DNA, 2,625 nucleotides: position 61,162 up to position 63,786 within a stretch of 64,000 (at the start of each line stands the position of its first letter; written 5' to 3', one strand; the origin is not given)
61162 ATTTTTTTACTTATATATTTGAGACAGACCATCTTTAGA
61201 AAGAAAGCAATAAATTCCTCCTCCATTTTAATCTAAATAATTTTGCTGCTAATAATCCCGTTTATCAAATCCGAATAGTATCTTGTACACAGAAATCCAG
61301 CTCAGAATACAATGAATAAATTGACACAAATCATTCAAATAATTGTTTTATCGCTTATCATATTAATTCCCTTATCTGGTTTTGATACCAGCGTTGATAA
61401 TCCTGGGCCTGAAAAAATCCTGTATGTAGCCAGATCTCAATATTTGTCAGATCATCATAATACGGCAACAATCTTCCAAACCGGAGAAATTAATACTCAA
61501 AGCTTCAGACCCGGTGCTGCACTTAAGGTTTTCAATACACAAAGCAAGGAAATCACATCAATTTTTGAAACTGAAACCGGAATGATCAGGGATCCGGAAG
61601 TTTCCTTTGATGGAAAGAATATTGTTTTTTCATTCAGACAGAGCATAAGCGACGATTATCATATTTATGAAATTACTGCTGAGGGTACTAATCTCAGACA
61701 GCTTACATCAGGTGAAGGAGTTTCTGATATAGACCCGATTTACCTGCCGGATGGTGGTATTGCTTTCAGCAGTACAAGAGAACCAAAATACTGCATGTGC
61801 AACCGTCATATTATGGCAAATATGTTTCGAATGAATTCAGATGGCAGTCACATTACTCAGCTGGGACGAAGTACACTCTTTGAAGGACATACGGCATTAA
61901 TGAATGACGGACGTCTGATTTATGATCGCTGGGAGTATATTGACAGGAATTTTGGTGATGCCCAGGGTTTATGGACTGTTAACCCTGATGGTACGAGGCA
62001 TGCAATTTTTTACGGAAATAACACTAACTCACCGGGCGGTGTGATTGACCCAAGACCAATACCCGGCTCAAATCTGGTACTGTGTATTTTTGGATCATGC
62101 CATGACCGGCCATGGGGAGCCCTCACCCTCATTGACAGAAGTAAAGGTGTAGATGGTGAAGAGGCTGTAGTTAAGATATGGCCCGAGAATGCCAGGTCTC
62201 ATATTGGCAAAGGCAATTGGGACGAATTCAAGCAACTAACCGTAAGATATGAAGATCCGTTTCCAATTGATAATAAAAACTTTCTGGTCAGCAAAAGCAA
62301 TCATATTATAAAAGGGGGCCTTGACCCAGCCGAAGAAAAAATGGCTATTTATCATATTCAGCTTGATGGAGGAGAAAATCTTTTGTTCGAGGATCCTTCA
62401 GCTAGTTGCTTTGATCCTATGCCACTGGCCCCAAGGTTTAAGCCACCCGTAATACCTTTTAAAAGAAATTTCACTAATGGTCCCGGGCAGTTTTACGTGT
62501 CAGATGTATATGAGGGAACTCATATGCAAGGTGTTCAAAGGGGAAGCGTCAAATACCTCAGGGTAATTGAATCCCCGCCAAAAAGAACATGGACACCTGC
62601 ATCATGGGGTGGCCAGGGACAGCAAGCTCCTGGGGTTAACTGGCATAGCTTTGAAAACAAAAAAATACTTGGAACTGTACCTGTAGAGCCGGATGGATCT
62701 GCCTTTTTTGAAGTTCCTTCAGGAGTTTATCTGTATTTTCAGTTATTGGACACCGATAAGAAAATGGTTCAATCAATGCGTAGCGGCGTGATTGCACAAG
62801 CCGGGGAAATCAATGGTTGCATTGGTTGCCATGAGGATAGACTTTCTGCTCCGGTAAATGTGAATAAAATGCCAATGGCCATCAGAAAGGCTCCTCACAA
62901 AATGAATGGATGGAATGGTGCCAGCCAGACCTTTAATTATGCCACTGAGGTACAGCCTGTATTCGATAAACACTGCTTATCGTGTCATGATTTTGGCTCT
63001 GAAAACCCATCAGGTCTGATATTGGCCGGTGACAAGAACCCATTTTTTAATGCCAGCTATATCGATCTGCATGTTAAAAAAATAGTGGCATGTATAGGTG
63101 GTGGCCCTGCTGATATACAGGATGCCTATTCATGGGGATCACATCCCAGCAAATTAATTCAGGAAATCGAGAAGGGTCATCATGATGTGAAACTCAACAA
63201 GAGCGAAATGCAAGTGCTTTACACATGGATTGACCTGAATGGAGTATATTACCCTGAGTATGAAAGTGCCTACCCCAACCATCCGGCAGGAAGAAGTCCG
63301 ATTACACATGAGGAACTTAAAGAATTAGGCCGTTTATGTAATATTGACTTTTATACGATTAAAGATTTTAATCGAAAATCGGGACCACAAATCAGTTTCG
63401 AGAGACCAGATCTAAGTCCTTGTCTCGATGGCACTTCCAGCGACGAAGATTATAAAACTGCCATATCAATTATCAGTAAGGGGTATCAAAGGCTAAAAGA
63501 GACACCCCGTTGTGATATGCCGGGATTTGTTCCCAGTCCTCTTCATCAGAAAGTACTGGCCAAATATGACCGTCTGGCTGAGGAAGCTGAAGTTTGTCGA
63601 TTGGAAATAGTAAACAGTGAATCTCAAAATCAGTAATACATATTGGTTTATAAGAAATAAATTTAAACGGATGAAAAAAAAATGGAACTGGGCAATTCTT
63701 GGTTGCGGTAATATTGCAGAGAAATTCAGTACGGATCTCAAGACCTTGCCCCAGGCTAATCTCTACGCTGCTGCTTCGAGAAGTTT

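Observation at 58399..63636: Second cytochrome cluster: an octaheme cytochrome with TPR/HEAT repeats, followed by a PD40 beta-propeller diheme protein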

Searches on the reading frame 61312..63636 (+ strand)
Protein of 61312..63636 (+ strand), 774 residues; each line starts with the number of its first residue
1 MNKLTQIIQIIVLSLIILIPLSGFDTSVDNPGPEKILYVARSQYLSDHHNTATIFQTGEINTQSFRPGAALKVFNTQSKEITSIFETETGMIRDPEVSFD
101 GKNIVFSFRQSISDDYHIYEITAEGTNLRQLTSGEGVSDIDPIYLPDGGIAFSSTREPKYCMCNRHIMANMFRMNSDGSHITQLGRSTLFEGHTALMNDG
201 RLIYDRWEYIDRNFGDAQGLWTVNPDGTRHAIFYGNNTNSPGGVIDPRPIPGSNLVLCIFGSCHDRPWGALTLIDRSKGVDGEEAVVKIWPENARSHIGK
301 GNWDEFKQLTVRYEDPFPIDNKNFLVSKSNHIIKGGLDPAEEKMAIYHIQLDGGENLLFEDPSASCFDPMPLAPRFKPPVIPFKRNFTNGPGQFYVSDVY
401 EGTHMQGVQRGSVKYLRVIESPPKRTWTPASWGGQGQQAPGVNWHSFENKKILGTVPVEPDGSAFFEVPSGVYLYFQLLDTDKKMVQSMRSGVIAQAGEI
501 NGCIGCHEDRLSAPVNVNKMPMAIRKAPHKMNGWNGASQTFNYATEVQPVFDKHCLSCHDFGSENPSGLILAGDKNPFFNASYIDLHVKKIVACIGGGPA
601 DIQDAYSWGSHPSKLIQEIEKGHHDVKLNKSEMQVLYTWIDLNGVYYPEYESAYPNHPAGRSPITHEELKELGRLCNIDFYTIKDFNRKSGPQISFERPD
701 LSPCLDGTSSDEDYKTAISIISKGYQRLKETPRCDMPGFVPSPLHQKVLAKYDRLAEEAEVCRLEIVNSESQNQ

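Call 4: search_protein_families(library=pfam, proteins=[window:61312-63636:+], max_evalue=0.1)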
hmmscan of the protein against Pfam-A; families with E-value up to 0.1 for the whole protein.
window:61312-63636:+ (774 aa): 4 families
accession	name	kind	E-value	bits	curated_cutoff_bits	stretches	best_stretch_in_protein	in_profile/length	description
PF18582.6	HZS_alpha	-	7.1e-34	116.7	26.6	1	411-508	1-98/98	Hydrazine synthase alpha subunit middle domain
PF07676.18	PD40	-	0.00064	20.1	20.9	1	128-157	1-30/38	WD40-like Beta Propeller Repeat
PF13442.11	Cytochrome_CBB3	-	0.0093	16.7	27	0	545-590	4-43/68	Cytochrome C oxidase, cbb3-type, subunit III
PF09699.15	Paired_CXXCH_1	-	0.071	13.3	20.6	0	548-565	2-20/41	Doubled CXXCH motif (Paired_CXXCH_1)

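Call 5: search_protein_families(library=ncbifam, proteins=[window:61312-63636:+], max_evalue=0.01)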
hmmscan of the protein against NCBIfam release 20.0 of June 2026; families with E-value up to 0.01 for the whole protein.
window:61312-63636:+ (774 aa): 4 families
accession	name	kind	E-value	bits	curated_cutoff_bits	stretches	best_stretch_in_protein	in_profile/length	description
NF052339.1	hydrazine_alpha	equivalog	3.5e-11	41.7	800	1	73-151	87-163/804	hydrazine synthase subunit alpha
TIGR02800.1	propeller_TolB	equivalog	4.1e-07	29.3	343.15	1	75-183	221-317/418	Tol-Pal system beta propeller repeat protein TolB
NF053518.1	DipepPtdsDpp5Prph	equivalog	7.3e-05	21.5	900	0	49-136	22-106/655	dipeptidyl-peptidase Dpp5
NF003124.0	PRK04043.1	equivalog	0.002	17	428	1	71-157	215-298/419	Tol-Pal system protein TolB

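Call 6: search_solved_structures(query=window:61312-63636:+, max_evalue=1, show_alignments=2)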
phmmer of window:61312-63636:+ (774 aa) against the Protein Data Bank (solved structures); distinct sequences matched with E-value up to 1: 1.
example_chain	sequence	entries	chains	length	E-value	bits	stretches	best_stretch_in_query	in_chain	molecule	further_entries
5c2v_A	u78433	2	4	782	1.2e-07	33.8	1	67-151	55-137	HYDRAZINE SYNTHASE ALPHA SUBUNIT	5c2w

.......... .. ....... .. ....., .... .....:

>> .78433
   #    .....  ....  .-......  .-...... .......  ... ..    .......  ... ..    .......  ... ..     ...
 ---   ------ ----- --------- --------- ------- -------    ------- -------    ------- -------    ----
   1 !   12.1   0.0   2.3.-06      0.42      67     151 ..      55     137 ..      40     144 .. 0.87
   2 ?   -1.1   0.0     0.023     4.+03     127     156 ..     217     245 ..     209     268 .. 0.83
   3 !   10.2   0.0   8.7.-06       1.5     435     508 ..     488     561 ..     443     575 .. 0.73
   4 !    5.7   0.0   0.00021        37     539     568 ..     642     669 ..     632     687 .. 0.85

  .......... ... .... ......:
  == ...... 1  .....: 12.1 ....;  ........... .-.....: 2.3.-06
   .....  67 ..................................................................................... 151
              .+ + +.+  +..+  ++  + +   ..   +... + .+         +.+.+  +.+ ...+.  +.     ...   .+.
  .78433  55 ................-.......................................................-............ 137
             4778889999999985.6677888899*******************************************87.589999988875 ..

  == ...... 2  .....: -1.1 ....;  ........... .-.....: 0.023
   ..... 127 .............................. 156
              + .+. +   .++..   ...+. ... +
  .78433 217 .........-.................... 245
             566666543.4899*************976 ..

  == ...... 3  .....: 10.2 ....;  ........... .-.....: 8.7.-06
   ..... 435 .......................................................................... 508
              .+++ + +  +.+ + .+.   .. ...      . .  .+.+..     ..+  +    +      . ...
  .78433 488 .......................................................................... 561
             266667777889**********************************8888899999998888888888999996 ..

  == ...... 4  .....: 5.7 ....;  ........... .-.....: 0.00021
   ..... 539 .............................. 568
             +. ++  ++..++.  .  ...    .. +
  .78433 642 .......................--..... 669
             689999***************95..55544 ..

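Call 10: find_homologous_proteins(query=window:61312-63636:+, max_evalue=0.00001)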
Query window:61312-63636:+ (774 aa): 4107 proteins with E <= 0.00001 among 8000 candidates; the best 120 are listed.
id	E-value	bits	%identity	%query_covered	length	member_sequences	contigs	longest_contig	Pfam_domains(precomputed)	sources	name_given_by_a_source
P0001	0.0e+0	1684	100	91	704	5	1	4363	PF26549.1,PF18582.7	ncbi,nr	ncbi:MAG: hypothetical protein HN936_18280, partial [Bacteroidetes bacterium]|nr:hypothetical protei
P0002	0.0e+0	1344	71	98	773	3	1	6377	PF26549.1,PF18582.7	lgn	-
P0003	0.0e+0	1332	71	98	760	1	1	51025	PF26549.1,PF18582.7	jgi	-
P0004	0.0e+0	1307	72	95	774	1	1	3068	PF26549.1,PF18582.7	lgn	-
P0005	0.0e+0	1303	69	98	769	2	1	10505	PF26549.1,PF18582.7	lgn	-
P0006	0.0e+0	1303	69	98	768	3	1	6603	PF26549.1,PF18582.7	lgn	-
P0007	0.0e+0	1302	70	99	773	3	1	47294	PF26549.1,PF18582.7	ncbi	-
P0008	0.0e+0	1280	70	96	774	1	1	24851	PF26549.1,PF18582.7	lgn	-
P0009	0.0e+0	1207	66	95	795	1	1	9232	PF26549.1,PF18582.7,PF07676.19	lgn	-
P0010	0.0e+0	1202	66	97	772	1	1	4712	PF26549.1,PF18582.7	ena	-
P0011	0.0e+0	1199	67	94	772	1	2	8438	PF26549.1,PF18582.7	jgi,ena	-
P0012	0.0e+0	1195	68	94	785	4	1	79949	PF26549.1,PF18582.7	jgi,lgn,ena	-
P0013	0.0e+0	1194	66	97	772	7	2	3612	PF26549.1,PF18582.7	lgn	-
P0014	0.0e+0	1194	67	94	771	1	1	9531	PF26549.1,PF18582.7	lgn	-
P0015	0.0e+0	1194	67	96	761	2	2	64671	PF26549.1,PF18582.7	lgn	-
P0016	0.0e+0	1193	67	94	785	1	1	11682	PF26549.1,PF18582.7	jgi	-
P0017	0.0e+0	1192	66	98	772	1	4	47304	PF26549.1,PF18582.7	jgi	-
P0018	0.0e+0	1192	66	97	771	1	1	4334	PF26549.1,PF18582.7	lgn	-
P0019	0.0e+0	1191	68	94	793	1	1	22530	PF26549.1,PF18582.7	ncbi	-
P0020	0.0e+0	1190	67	95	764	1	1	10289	PF26549.1,PF18582.7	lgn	-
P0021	0.0e+0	1188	66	95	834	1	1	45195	PF18582.7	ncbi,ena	-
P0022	0.0e+0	1188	67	94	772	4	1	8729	PF26549.1,PF18582.7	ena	-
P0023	0.0e+0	1187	66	97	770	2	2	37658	PF26549.1,PF18582.7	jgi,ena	-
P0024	0.0e+0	1187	67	94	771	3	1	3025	PF26549.1,PF18582.7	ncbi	-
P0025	0.0e+0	1185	67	94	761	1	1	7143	PF18582.7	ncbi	-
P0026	0.0e+0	1185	66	94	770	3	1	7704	PF26549.1,PF18582.7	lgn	-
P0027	0.0e+0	1185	66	97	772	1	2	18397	PF26549.1,PF18582.7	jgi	jgi:hypothetical protein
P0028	0.0e+0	1184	67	94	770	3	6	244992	PF26549.1,PF18582.7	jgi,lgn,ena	-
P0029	0.0e+0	1182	66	97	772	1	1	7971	PF26549.1,PF18582.7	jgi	-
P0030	0.0e+0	1181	65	96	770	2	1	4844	PF26549.1,PF18582.7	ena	-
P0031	0.0e+0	1180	67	93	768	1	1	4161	PF18582.7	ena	-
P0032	0.0e+0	1179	66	93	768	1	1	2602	PF18582.7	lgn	-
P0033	0.0e+0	1179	68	93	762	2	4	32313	PF26549.1,PF18582.7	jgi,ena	-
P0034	0.0e+0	1177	65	98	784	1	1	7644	PF26549.1,PF18582.7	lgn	-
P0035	0.0e+0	1177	65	97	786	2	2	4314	PF26549.1,PF18582.7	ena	-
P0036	0.0e+0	1176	67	94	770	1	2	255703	PF26549.1,PF18582.7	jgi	-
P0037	0.0e+0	1175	67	94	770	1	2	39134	PF26549.1,PF18582.7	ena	-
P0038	0.0e+0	1175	66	94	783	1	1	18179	PF26549.1,PF18582.7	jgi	-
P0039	0.0e+0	1174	64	98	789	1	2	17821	PF26549.1,PF18582.7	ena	-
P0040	0.0e+0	1171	65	96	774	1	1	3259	PF26549.1,PF18582.7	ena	-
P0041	0.0e+0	1171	66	95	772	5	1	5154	PF26549.1,PF18582.7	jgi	jgi:hypothetical protein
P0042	0.0e+0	1171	66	93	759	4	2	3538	PF26549.1,PF18582.7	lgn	-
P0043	0.0e+0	1170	64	99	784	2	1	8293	PF26549.1,PF18582.7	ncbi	-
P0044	0.0e+0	1169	66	96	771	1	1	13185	PF26549.1,PF18582.7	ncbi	-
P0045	0.0e+0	1168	67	93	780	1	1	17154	PF26549.1,PF18582.7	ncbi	-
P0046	0.0e+0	1167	68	93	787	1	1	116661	PF26549.1,PF18582.7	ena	-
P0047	0.0e+0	1167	64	98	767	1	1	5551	PF18582.7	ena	-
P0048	0.0e+0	1166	64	98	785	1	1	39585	PF26549.1,PF18582.7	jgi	-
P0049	0.0e+0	1166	65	96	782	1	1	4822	PF26549.1,PF18582.7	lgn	-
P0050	0.0e+0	1165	67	94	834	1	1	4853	PF26549.1,PF18582.7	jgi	-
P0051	0.0e+0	1164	66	93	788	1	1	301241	PF26549.1,PF18582.7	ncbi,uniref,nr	ncbi:hypothetical protein OU798_10020 [Prolixibacteraceae bacterium Z1-6]|uniref:Cytochrome c domain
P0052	0.0e+0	1164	66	93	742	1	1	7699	PF26549.1,PF18582.7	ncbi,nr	ncbi:MAG: hypothetical protein U9R49_14200 [Bacteroidota bacterium]|nr:hypothetical protein [Bactero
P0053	0.0e+0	1164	66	94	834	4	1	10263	PF26549.1,PF18582.7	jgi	-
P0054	0.0e+0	1163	64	98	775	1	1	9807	PF26549.1,PF18582.7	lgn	-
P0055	0.0e+0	1163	66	94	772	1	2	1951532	PF26549.1,PF18582.7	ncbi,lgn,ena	-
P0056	0.0e+0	1162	67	94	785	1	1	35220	PF26549.1,PF18582.7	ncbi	-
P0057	0.0e+0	1162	65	97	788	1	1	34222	PF26549.1,PF18582.7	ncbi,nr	ncbi:MAG: hypothetical protein GY790_00600 [Bacteroidetes bacterium]|nr:hypothetical protein [Bacter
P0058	0.0e+0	1161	66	94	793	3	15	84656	PF26549.1,PF18582.7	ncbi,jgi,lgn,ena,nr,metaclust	ncbi:MAG: hypothetical protein HN778_03305 [Prolixibacteraceae bacterium]|jgi:hypothetical protein|n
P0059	0.0e+0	1161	65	97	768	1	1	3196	PF26549.1,PF18582.7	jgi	jgi:hypothetical protein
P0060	0.0e+0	1159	66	95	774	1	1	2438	PF26549.1,PF18582.7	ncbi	-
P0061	0.0e+0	1159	66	94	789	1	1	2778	PF26549.1,PF18582.7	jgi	jgi:hypothetical protein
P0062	0.0e+0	1158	66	94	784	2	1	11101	PF26549.1,PF18582.7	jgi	jgi:hypothetical protein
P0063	0.0e+0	1156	66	94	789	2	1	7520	PF26549.1,PF18582.7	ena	-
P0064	0.0e+0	1156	65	95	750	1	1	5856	PF26549.1,PF18582.7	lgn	-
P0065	0.0e+0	1156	64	97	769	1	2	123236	PF26549.1,PF18582.7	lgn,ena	-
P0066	0.0e+0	1155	66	94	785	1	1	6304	PF26549.1,PF18582.7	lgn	-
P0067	0.0e+0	1153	61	98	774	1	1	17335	PF26549.1,PF18582.7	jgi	jgi:hypothetical protein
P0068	0.0e+0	1151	64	97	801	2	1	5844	PF26549.1,PF18582.7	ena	-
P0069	0.0e+0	1151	66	94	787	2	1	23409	PF26549.1,PF18582.7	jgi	-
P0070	0.0e+0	1150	66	93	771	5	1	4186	PF26549.1,PF18582.7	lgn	-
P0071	0.0e+0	1148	65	95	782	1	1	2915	PF26549.1,PF18582.7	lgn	-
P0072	0.0e+0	1146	64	96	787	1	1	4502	PF26549.1,PF18582.7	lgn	-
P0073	0.0e+0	1145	64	96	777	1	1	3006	PF26549.1,PF18582.7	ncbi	-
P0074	0.0e+0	1145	65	95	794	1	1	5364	PF26549.1,PF18582.7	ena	-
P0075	0.0e+0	1144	64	98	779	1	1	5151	PF26549.1,PF18582.7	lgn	-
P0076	0.0e+0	1142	63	98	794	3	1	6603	PF26549.1,PF18582.7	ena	-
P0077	0.0e+0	1141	65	94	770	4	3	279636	PF26549.1,PF18582.7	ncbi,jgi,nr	ncbi:MAG: hypothetical protein N4A71_06885 [Carboxylicivirga sp.]|jgi:hypothetical protein|nr:hypoth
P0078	0.0e+0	1140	65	94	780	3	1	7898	PF26549.1,PF18582.7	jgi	-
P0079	0.0e+0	1140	64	94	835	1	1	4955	PF26549.1,PF18582.7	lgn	-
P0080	0.0e+0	1138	63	98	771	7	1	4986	PF26549.1,PF18582.7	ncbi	-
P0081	0.0e+0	1136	64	93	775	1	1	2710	PF18582.7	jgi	jgi:hypothetical protein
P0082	0.0e+0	1136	72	83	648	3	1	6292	PF18582.7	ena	-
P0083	0.0e+0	1135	63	93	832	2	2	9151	PF26549.1,PF18582.7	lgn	-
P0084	0.0e+0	1135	63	97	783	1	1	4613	PF26549.1,PF18582.7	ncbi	-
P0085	0.0e+0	1134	62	97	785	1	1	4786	PF26549.1,PF18582.7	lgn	-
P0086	0.0e+0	1130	65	94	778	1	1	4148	PF26549.1,PF18582.7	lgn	-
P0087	0.0e+0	1130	63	97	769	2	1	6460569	PF26549.1,PF18582.7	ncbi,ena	-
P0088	0.0e+0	1124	63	94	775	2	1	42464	PF26549.1,PF18582.7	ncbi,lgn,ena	-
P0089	0.0e+0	1124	66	93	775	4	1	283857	PF26549.1,PF18582.7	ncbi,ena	-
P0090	0.0e+0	1122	63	96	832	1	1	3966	PF26549.1,PF18582.7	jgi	jgi:hypothetical protein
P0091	0.0e+0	1121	63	94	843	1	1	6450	PF26549.1,PF18582.7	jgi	jgi:hypothetical protein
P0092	0.0e+0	1118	66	89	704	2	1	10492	PF26549.1,PF18582.7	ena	-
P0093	0.0e+0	1111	63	96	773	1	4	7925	PF26549.1,PF18582.7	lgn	-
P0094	0.0e+0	1104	62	95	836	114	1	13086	PF26549.1,PF18582.7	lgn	-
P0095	0.0e+0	1101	60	100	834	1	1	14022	PF26549.1,PF18582.7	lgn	-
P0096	0.0e+0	1089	62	94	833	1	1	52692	PF26549.1,PF18582.7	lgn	-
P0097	0.0e+0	1086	60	99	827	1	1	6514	PF26549.1,PF18582.7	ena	-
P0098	0.0e+0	1081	61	95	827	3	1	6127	PF26549.1,PF18582.7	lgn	-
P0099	0.0e+0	1080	61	95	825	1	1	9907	PF26549.1,PF18582.7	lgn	-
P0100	0.0e+0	1080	61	95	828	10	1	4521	PF26549.1,PF18582.7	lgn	-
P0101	0.0e+0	1075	60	95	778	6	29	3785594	PF26549.1,PF18582.7,PF07676.19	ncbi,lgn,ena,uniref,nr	ncbi:hypothetical protein CE91St1_13690 [Parabacteroides goldsteinii]|uniref:HzsA-related protein n=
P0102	0.0e+0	1075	61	95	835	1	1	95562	PF26549.1,PF18582.7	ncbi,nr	ncbi:MAG: hypothetical protein MI975_05410 [Cytophagales bacterium]|nr:hypothetical protein [Cytopha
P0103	0.0e+0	1071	59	99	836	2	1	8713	PF26549.1,PF18582.7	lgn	-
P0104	0.0e+0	1071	60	95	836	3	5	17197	PF26549.1,PF18582.7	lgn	-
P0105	0.0e+0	1070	62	94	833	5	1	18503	PF26549.1,PF18582.7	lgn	-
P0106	0.0e+0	1070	60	95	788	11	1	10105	PF26549.1,PF18582.7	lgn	-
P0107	0.0e+0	1069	60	97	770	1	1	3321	PF26549.1,PF18582.7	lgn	-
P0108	0.0e+0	1068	61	94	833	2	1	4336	PF26549.1,PF18582.7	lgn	-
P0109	0.0e+0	1066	59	95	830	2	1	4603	PF26549.1,PF18582.7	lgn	-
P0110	0.0e+0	1061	60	95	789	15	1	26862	PF26549.1,PF18582.7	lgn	-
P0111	0.0e+0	1059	59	96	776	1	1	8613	PF26549.1,PF18582.7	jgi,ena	-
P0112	0.0e+0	1053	60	95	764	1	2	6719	PF26549.1,PF18582.7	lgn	-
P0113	0.0e+0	1052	59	95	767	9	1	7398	PF26549.1,PF18582.7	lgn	-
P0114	0.0e+0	1052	57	99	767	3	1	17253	PF26549.1,PF18582.7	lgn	-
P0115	0.0e+0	1050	59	95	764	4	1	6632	PF26549.1,PF18582.7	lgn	-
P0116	0.0e+0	1049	59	95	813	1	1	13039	PF26549.1,PF18582.7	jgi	jgi:hypothetical protein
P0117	0.0e+0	1049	57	98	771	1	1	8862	PF26549.1,PF18582.7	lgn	-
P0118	0.0e+0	1046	59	94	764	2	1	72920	PF26549.1,PF18582.7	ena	-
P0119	0.0e+0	1045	58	95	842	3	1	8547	PF26549.1,PF18582.7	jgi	jgi:hypothetical protein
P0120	0.0e+0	1045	58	98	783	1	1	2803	PF26549.1,PF18582.7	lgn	-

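Call 20: search_solved_structures(query=A1, max_evalue=0.01, show_alignments=1)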
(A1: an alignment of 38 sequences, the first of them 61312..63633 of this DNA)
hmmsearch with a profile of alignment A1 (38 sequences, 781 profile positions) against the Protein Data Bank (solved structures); distinct sequences matched with E-value up to 0.01: 1.
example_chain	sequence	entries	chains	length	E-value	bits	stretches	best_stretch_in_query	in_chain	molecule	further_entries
5c2v_A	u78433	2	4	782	5.7e-16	61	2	407-511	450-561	HYDRAZINE SYNTHASE ALPHA SUBUNIT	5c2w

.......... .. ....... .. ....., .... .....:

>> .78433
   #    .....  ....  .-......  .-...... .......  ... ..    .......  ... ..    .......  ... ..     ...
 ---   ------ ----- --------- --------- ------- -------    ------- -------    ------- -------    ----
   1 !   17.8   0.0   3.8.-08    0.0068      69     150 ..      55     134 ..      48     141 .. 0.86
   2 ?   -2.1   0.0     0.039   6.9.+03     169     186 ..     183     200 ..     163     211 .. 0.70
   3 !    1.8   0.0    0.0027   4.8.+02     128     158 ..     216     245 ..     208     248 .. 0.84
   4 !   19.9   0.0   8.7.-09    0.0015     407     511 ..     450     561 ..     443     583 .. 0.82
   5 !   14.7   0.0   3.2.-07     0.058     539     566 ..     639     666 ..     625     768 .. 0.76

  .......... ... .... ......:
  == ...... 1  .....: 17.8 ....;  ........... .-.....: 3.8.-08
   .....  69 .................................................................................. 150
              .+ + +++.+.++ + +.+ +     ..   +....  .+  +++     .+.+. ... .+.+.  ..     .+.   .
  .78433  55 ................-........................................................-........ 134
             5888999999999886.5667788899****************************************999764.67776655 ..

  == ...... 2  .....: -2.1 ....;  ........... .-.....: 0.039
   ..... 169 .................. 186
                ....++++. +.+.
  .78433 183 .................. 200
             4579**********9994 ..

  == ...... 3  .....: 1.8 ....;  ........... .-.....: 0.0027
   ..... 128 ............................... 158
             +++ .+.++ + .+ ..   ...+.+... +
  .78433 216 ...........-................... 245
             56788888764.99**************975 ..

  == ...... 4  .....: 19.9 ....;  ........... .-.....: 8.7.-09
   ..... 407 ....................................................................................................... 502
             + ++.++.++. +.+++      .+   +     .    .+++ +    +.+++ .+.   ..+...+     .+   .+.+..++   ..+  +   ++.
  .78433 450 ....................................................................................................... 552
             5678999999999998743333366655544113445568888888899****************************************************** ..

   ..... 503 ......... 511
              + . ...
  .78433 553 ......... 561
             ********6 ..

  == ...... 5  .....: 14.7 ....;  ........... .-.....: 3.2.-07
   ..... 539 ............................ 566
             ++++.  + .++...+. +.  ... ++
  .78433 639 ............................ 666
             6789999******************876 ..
